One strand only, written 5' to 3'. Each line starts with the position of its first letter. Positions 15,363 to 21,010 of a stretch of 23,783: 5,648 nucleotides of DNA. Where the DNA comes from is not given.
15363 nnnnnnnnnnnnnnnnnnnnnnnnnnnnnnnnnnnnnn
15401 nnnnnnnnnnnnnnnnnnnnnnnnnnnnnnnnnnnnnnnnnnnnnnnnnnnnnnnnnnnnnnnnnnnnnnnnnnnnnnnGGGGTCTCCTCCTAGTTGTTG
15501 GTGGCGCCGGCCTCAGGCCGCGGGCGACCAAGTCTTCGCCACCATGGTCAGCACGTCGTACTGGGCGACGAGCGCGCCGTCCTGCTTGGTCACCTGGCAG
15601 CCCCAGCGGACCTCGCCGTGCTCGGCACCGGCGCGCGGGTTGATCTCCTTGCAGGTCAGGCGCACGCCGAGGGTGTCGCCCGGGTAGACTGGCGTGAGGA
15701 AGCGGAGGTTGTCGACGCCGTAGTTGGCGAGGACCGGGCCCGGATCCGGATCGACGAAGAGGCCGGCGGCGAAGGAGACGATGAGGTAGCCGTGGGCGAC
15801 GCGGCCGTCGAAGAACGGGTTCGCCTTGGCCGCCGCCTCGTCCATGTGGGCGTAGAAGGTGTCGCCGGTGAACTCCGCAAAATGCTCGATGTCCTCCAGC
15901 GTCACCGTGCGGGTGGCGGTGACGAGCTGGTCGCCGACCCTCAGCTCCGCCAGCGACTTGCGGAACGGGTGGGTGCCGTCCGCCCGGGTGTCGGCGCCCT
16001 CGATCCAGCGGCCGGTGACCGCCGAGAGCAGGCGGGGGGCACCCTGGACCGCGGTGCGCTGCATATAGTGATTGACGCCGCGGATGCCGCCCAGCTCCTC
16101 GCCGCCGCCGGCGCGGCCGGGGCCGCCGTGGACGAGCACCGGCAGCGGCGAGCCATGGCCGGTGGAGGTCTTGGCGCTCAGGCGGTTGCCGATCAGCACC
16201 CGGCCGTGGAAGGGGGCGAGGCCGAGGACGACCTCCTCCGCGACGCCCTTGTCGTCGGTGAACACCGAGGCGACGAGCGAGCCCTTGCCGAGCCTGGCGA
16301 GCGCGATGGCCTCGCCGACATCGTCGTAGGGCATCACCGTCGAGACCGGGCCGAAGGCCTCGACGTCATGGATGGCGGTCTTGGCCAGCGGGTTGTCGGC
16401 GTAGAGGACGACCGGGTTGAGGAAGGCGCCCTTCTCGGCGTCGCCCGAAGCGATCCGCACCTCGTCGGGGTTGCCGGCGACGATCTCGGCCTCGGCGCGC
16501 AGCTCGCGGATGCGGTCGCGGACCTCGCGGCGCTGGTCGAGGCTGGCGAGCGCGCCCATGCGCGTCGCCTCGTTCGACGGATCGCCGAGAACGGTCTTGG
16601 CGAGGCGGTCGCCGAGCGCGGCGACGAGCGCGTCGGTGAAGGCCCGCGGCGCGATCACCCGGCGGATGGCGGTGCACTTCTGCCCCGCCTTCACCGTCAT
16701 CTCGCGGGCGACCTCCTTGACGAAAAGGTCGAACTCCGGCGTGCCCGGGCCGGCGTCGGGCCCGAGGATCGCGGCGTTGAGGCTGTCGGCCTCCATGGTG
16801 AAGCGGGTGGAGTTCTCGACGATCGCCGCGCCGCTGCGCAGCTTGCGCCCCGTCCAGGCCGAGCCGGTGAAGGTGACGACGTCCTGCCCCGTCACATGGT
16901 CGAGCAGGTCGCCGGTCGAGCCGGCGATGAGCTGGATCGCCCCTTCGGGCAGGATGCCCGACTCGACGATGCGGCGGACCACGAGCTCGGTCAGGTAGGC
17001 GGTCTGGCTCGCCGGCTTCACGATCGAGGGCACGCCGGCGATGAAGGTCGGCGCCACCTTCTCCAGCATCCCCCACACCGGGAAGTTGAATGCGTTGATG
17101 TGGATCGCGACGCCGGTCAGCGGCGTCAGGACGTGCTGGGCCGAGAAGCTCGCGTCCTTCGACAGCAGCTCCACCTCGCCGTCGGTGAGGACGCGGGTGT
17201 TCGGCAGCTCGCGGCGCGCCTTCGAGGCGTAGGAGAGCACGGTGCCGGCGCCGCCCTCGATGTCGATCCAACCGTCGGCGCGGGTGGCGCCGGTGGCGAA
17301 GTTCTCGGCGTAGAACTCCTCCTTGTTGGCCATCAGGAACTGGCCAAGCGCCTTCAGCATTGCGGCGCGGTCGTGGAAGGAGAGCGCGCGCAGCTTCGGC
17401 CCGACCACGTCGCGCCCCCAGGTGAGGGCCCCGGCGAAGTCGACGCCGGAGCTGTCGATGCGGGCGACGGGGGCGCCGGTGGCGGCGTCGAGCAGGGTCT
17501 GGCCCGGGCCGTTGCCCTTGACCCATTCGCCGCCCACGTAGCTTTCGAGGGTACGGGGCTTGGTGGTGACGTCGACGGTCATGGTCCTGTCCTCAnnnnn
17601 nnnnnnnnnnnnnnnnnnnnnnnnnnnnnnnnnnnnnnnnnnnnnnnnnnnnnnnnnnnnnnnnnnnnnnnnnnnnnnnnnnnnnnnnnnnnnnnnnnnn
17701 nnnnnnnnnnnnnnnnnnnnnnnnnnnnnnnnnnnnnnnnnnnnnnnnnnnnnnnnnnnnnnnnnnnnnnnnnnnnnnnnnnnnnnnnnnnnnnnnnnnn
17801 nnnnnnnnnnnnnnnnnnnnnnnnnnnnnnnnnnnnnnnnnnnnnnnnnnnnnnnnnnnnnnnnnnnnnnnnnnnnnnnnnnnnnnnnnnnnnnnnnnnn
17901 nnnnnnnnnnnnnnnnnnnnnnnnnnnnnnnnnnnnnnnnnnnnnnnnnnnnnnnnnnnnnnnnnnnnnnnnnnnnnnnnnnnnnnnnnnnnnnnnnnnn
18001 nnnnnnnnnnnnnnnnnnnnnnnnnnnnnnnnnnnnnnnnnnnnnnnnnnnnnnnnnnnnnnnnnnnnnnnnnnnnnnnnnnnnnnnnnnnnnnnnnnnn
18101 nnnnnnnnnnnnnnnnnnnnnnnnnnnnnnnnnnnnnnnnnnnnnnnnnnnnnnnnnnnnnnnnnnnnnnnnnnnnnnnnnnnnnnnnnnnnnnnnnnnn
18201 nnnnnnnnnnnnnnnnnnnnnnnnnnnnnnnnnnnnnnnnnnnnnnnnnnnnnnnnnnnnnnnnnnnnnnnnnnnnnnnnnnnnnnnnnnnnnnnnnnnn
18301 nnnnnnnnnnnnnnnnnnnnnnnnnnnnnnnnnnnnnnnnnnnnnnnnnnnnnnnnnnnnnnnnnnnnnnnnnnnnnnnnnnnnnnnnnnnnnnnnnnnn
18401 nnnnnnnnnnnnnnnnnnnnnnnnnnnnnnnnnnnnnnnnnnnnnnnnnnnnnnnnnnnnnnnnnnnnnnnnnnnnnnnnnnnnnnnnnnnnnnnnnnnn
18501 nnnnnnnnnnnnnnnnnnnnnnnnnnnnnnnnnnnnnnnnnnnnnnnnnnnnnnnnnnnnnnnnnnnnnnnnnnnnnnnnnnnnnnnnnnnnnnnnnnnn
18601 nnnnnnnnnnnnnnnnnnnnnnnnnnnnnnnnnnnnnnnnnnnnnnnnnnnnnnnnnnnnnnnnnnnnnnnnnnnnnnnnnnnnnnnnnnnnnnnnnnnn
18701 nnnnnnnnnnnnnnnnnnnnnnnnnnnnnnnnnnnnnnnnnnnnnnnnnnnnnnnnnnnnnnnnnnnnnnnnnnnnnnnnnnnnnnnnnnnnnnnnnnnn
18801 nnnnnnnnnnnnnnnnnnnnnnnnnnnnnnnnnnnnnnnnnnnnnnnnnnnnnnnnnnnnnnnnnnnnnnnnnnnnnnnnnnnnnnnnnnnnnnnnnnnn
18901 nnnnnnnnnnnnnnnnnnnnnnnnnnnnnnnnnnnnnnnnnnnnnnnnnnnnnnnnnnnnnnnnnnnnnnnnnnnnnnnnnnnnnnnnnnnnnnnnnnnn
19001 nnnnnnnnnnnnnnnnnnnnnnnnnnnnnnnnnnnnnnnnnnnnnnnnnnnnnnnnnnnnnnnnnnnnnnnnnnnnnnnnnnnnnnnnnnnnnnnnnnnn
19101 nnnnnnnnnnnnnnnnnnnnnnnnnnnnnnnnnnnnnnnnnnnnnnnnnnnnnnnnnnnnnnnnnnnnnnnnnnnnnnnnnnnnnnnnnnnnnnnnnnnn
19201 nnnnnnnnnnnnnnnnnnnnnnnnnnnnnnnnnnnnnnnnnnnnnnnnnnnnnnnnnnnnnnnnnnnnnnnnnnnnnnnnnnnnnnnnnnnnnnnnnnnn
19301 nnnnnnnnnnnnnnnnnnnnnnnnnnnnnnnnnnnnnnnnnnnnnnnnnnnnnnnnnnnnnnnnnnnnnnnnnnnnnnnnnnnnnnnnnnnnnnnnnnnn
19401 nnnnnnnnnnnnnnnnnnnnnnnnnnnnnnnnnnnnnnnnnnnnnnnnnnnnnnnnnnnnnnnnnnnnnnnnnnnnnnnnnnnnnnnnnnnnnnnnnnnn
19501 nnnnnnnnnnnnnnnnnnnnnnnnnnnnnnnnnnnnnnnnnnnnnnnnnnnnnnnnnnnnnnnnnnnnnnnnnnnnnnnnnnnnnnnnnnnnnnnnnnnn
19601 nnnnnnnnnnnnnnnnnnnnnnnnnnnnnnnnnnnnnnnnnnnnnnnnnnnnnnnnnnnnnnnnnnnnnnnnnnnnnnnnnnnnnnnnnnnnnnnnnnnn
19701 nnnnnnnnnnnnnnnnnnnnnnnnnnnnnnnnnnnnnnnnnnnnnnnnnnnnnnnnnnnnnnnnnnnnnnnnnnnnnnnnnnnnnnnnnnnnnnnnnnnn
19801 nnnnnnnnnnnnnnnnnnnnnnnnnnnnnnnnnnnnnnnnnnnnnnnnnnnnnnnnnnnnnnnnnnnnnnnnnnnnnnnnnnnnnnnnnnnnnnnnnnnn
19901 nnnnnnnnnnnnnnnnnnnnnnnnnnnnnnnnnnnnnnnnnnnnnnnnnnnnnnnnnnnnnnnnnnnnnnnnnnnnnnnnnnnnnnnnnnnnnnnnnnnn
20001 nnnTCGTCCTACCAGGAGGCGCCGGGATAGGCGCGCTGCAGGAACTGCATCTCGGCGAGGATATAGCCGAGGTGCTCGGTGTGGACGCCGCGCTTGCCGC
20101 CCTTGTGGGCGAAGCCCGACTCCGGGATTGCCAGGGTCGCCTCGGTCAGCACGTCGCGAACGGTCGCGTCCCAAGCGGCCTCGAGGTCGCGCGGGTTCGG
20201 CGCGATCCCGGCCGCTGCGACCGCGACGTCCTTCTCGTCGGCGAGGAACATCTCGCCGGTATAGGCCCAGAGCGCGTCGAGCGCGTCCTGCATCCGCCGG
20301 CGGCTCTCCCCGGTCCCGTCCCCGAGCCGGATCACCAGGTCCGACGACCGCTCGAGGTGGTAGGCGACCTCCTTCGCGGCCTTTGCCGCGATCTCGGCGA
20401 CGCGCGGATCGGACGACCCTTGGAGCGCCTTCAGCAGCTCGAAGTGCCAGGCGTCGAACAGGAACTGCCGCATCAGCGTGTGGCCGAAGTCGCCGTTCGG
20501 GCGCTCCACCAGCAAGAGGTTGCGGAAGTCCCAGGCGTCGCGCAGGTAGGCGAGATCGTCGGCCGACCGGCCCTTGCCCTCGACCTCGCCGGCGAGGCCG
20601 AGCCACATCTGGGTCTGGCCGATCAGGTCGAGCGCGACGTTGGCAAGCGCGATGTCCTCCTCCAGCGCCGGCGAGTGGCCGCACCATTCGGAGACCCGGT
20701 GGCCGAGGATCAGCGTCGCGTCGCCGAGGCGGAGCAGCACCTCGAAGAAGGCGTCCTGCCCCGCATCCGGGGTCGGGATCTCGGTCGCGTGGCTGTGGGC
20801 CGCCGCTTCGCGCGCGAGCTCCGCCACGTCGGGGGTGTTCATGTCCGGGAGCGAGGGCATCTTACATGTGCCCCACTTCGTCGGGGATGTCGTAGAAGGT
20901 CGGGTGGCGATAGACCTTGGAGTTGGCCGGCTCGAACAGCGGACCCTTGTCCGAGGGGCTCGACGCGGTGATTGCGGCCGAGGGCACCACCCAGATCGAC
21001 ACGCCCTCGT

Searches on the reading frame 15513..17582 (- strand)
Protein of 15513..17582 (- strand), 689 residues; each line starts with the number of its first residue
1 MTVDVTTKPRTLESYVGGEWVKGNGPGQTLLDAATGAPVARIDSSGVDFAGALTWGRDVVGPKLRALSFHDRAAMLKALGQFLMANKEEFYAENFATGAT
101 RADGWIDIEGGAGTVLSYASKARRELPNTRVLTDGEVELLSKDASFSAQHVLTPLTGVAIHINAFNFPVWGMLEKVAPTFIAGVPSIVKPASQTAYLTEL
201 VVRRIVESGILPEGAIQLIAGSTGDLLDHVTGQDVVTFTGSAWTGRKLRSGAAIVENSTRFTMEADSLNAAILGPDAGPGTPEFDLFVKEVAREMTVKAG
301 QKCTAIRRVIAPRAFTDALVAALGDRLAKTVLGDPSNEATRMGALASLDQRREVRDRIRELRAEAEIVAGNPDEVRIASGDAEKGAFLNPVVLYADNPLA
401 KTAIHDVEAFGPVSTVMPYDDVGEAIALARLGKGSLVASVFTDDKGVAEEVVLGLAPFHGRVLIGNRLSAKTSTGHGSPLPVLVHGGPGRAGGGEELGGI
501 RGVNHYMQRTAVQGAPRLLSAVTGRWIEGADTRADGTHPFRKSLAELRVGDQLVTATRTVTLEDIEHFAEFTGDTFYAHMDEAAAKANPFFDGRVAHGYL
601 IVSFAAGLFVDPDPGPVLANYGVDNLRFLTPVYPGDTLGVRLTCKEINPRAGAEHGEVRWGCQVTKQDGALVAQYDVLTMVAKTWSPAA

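Call 4: search_protein_families(library=pfam, proteins=[window:15513-17582:-], max_evalue=1)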
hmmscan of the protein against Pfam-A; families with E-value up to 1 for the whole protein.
window:15513-17582:- (689 aa): 4 families
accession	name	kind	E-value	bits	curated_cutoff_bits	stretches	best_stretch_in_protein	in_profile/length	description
PF00171.27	Aldedh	-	1.6e-60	205.5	23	1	28-510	9-459/461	Aldehyde dehydrogenase family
PF01575.25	MaoC_dehydratas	-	9.6e-24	83.8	27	1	550-659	7-116/123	MaoC like domain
PF13452.11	FAS1_DH_region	-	9.6e-05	23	22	1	549-674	3-131/132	FAS1-like, dehydratase domain region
PF01206.22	TusA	-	0.16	12.3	28.6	1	541-579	18-57/70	Sulfurtransferase TusA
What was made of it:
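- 15513..17582 (-): paaZ (aldehyde dehydrogenase fused to MaoC hydratase), immediately downstream of X. Pfam (call 4).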

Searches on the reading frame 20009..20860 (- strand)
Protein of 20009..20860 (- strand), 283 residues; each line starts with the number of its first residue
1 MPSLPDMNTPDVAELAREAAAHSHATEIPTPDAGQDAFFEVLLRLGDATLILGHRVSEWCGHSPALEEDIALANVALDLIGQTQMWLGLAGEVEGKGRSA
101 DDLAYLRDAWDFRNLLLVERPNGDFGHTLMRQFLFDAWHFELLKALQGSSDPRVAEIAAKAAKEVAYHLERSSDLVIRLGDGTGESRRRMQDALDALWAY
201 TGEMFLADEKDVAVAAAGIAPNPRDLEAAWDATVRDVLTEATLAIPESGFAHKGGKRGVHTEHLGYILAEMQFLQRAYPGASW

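Call 4: search_protein_families(library=pfam, proteins=[window:20009-20860:-], max_evalue=1)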
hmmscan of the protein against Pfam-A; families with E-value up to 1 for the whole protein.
window:20009-20860:- (283 aa): 3 families
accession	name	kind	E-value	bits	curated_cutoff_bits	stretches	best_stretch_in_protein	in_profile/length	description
PF05138.18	PaaA_PaaC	-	2.4e-103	345.3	28.5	1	30-283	10-263/263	Phenylacetic acid catabolic protein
PF11838.14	ERAP1_C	-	0.088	12.7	38.2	1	191-251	182-243/318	ERAP1-like C-terminal domain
PF09904.15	HTH_43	-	0.26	11.7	27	1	165-197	12-44/89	Winged helix-turn helix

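Call 5: search_protein_families(library=ncbifam, proteins=[window:20009-20860:-], max_evalue=1)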
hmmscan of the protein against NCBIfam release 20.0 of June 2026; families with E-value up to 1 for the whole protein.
window:20009-20860:- (283 aa): 2 families
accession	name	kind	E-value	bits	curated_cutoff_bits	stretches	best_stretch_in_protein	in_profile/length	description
TIGR02158.1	PA_CoA_Oxy3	equivalog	9.6e-88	294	133.35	1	45-283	1-237/237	1,2-phenylacetyl-CoA epoxidase subunit PaaC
TIGR02156.2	PA_CoA_Oxy1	equivalog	0.00016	20.8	280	1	57-213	44-197/289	1,2-phenylacetyl-CoA epoxidase subunit PaaA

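Call 51: search_dna_similar(query=window:20009-20860:-, collection=plasmids, mode=protein, max_rows=60, rows=spread, max_evalue=1e-20)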
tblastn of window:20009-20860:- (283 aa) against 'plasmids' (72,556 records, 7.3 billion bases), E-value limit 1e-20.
Records with a match: 296; places in all: 296; records where one place covers at least 80% of the query: 296.
Best place of each record, by identity: 80-90% 10; 60-80% 104; <60% 182.
By first word of the organism name: Ralstonia 133; Sinorhizobium 65; Pseudosulfitobacter 18; Paracoccus 17; Rhizobium 11; Haloferax 5; Azospirillum 4; Ruegeria 3; Dinoroseobacter 3; Saprospira 3; and 27 more.
By predicted mobility (MOB-suite, as given by PLSDB): mobilizable 164; non-mobilizable 123; conjugative 9.
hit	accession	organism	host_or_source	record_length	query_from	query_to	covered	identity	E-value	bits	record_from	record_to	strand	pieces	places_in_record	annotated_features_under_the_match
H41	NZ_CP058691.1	Paracoccus pantotrophus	pure culture,sewage sludge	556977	1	283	100%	83.1%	9e-144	452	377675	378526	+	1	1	paaC: 1,2-phenylacetyl-CoA epoxidase subunit PaaC | paaB: 1,2-phenylacetyl-CoA epoxidase subunit PaaB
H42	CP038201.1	Paracoccus ferrooxidans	single cell,bioreactor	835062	1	283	100%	81.3%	3e-140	442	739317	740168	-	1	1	paaI: phenylacetate-CoA oxygenase subunit PaaI | 1,2-phenylacetyl-CoA epoxidase subunit B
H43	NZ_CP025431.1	Paracoccus zhejiangensis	single cell,sludge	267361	1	283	100%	79.2%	1e-131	418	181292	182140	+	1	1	paaC: 1,2-phenylacetyl-CoA epoxidase subunit PaaC | paaB: 1,2-phenylacetyl-CoA epoxidase subunit PaaB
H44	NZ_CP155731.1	Sagittula stellata E-37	Pure Culture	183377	1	283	100%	72.3%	2e-102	334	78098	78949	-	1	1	paaC: 1,2-phenylacetyl-CoA epoxidase subunit PaaC | paaB: 1,2-phenylacetyl-CoA epoxidase subunit PaaB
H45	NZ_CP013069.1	Pannonibacter phragmitetus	Homo sapiens,blood, liver abscess ...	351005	10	283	97%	71.9%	1e-109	355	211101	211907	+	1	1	paaC: 1,2-phenylacetyl-CoA epoxidase subunit PaaC | paaB: 1,2-phenylacetyl-CoA epoxidase subunit PaaB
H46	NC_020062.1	Rhizobium tropici CIAT 899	Phaseolus vulgaris root nodule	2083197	7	283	98%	70.0%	2e-118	380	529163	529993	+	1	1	record has no annotation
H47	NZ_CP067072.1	Rhizobium sp. AB2/73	Phyla canescens,cell culture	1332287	7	283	98%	69.7%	4e-118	379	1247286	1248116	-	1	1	record has no annotation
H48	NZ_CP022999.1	Rhizobium sp. 11515TR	Cell culture,agricultural soil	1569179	7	283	98%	69.0%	1e-112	363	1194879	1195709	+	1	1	none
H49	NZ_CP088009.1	Rhizobium sp. T136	Melilotus albus,Cell culture,root nodule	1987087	37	283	87%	75.7%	1e-115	372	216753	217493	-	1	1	none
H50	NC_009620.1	Sinorhizobium medicae WSM419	-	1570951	21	283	93%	70.8%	4e-108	350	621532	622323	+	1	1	none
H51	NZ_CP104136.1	Sinorhizobium sp. C101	Phaseolus vulgaris,cell ...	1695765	37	283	87%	74.1%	1e-110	357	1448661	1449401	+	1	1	record has no annotation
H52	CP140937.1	Sinorhizobium meliloti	Medicago lupulina,whole organism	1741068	37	283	87%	74.1%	1e-109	355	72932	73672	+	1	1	paaC: 1,2-phenylacetyl-CoA epoxidase subunit PaaC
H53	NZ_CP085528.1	Sinorhizobium meliloti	Medicago,cell culture,lupulina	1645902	37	283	87%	73.7%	1e-109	355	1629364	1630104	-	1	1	none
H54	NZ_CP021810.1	Sinorhizobium meliloti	Medicago sativa,Single Cell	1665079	37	283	87%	73.7%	1e-109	355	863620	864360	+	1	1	none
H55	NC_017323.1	Sinorhizobium meliloti BL225C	-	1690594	37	283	87%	73.7%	1e-109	355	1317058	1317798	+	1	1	none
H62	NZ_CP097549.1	Dinoroseobacter shibae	Alexandrium ostenfeldii,pure culture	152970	36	283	88%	71.9%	2e-105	342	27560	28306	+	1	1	paaC: 1,2-phenylacetyl-CoA epoxidase subunit PaaC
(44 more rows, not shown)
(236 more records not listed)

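Call 52: get_annotated_region(hit=H52, flank=7000)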
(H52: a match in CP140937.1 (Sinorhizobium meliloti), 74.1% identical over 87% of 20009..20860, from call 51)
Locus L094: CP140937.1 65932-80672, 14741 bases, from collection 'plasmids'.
description: Sinorhizobium meliloti strain ml21 plasmid pSymB, complete sequence
organism: Sinorhizobium meliloti (NCBI taxid 382)
taxonomy: Bacteria; Pseudomonadota; Alphaproteobacteria; Hyphomicrobiales; Rhizobiaceae; Sinorhizobium; Sinorhizobium meliloti
host: -; source: Medicago lupulina,whole organism; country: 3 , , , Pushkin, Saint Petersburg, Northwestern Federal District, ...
typing (MOB-suite, as given by PLSDB): mobilizable; relaxase MOBQ
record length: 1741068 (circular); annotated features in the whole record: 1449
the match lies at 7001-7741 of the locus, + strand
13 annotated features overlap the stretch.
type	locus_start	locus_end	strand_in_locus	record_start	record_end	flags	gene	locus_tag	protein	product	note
CDS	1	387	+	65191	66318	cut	-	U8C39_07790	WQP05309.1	ABC transporter permease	-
CDS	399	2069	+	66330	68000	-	-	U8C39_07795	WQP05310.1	ABC transporter ATP-binding protein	-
CDS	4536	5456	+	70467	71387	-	paaX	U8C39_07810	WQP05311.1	phenylacetic acid degradation operon negative regulatory protein PaaX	-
CDS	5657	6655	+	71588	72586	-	paaA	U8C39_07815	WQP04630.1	1,2-phenylacetyl-CoA epoxidase subunit PaaA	-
CDS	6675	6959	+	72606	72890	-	paaB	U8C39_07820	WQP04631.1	1,2-phenylacetyl-CoA epoxidase subunit PaaB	-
CDS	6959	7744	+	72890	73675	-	paaC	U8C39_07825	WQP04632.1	1,2-phenylacetyl-CoA epoxidase subunit PaaC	-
CDS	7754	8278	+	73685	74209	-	paaD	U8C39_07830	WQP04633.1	1,2-phenylacetyl-CoA epoxidase subunit PaaD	-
CDS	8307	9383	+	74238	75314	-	paaE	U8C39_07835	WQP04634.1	1,2-phenylacetyl-CoA epoxidase subunit PaaE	-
CDS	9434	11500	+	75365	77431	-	paaZ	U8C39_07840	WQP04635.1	phenylacetic acid degradation bifunctional protein PaaZ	-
CDS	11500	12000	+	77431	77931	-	-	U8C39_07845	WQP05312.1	acyl-CoA thioesterase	-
CDS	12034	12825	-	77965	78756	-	paaG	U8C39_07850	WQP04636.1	2-(1,2-epoxy-1,2-dihydrophenyl)acetyl-CoA isomerase PaaG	-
CDS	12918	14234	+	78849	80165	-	-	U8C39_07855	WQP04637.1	3-hydroxyacyl-CoA dehydrogenase family protein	-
CDS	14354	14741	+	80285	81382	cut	nspC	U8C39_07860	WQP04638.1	carboxynorspermidine decarboxylase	-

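Call 53: get_annotated_region(hit=H62, flank=7000)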
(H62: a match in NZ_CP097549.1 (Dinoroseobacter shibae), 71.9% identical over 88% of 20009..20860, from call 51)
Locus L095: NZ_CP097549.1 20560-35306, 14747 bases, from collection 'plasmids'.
description: Dinoroseobacter shibae strain DFL-36 plasmid pDFL36-02, complete sequence
organism: Dinoroseobacter shibae (NCBI taxid 215813)
taxonomy: Bacteria; Pseudomonadota; Alphaproteobacteria; Rhodobacterales; Roseobacteraceae; Dinoroseobacter; Dinoroseobacter shibae
host: -; source: Alexandrium ostenfeldii,pure culture; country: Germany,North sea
typing (MOB-suite, as given by PLSDB): non-mobilizable; replicon rep_cluster_252
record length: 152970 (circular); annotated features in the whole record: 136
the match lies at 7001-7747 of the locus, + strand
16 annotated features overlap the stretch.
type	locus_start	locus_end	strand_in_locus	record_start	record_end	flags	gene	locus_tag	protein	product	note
CDS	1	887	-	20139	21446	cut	hmgA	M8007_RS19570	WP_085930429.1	homogentisate 1,2-dioxygenase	GO:0006559 - L-phenylalanine catabolic process [Evidence IEA]; GO:0006572 - tyrosine catabolic process [Evidence IEA]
CDS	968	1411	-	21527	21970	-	-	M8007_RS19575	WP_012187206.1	MarR family transcriptional regulator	GO:0006355 - regulation of DNA-templated transcription [Evidence IEA]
CDS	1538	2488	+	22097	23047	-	-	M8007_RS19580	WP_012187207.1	MBL fold metallo-hydrolase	-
CDS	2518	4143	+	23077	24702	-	-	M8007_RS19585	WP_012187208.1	FAD-dependent oxidoreductase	-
CDS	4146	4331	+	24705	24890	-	-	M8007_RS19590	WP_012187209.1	DUF2783 domain-containing protein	-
CDS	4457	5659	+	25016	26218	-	pcaF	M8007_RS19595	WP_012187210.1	3-oxoadipyl-CoA thiolase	GO:0019619 - 3,4-dihydroxybenzoate catabolic process [Evidence IEA]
CDS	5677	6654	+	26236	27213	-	paaA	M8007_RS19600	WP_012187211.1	1,2-phenylacetyl-CoA epoxidase subunit PaaA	GO:0010124 - phenylacetate catabolic process [Evidence IEA]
CDS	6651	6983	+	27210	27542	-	paaB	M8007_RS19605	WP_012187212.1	1,2-phenylacetyl-CoA epoxidase subunit PaaB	GO:0010124 - phenylacetate catabolic process [Evidence IEA]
CDS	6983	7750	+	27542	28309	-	paaC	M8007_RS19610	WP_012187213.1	1,2-phenylacetyl-CoA epoxidase subunit PaaC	GO:0010124 - phenylacetate catabolic process [Evidence IEA]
CDS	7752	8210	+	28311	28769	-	paaD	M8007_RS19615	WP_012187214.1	1,2-phenylacetyl-CoA epoxidase subunit PaaD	GO:0010124 - phenylacetate catabolic process [Evidence IEA]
CDS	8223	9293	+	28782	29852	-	-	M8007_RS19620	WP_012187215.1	2Fe-2S iron-sulfur cluster-binding protein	-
CDS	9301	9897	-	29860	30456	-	-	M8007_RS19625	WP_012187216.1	TetR/AcrR family transcriptional regulator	GO:0006355 - regulation of DNA-templated transcription [Evidence IEA]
CDS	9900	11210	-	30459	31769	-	paaK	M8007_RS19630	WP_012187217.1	phenylacetate--CoA ligase PaaK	GO:0010124 - phenylacetate catabolic process [Evidence IEA]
CDS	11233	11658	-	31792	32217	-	paaI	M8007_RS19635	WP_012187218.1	hydroxyphenylacetyl-CoA thioesterase PaaI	GO:0010124 - phenylacetate catabolic process [Evidence IEA]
CDS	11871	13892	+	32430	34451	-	-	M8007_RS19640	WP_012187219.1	3-hydroxyacyl-CoA dehydrogenase NAD-binding domain-containing protein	GO:0006631 - fatty acid metabolic process [Evidence IEA]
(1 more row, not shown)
